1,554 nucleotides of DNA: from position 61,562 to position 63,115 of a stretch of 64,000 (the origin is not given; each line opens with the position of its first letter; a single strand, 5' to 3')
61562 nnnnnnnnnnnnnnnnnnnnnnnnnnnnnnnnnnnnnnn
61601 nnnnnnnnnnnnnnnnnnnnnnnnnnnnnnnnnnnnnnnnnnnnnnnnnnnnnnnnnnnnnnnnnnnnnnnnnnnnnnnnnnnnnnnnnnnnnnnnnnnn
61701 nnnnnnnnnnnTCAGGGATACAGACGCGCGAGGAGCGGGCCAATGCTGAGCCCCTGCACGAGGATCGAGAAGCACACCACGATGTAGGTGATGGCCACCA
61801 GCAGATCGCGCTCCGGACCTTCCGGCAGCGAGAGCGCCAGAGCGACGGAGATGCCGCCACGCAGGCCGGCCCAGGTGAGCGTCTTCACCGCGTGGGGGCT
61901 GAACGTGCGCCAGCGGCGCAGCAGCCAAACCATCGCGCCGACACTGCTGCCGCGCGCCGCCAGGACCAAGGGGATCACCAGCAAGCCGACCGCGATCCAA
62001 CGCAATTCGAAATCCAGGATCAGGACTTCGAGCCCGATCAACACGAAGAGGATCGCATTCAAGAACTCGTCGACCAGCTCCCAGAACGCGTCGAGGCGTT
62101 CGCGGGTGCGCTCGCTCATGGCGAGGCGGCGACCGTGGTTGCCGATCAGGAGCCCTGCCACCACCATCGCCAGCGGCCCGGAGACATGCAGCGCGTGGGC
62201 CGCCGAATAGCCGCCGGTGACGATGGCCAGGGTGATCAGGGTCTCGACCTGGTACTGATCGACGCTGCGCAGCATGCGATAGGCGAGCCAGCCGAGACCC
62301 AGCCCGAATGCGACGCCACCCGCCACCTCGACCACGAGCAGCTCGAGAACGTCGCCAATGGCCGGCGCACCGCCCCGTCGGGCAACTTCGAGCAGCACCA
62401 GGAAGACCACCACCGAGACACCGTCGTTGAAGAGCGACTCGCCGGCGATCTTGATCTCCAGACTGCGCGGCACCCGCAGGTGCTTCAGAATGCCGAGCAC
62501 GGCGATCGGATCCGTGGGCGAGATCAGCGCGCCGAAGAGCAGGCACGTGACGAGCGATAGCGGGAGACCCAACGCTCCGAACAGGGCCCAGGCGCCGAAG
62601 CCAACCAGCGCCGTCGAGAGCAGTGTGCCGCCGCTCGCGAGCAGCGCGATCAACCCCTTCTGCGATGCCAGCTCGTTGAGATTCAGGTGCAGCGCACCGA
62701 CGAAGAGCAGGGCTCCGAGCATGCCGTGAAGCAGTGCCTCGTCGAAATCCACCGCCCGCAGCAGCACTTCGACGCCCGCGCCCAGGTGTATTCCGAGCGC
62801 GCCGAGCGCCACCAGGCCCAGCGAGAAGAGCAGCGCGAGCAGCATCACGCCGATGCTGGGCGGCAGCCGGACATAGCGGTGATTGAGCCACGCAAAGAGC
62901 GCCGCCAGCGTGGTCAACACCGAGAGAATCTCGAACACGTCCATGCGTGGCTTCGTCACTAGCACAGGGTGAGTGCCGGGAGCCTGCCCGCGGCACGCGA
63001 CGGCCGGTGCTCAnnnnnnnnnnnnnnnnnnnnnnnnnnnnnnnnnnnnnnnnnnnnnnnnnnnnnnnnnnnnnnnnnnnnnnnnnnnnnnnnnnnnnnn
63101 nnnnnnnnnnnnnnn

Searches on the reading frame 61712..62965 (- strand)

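Call 68: search_protein_families(library=pfam, proteins=[window:61712-62965:-], max_evalue=0.0001)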
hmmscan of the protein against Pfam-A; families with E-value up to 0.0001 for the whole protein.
window:61712-62965:- (417 aa): 1 family
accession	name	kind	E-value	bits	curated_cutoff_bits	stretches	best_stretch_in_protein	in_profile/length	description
PF00999.27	Na_H_Exchanger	-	4.8e-61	207.1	26.2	1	21-413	3-374/375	Sodium/hydrogen exchanger, transmembrane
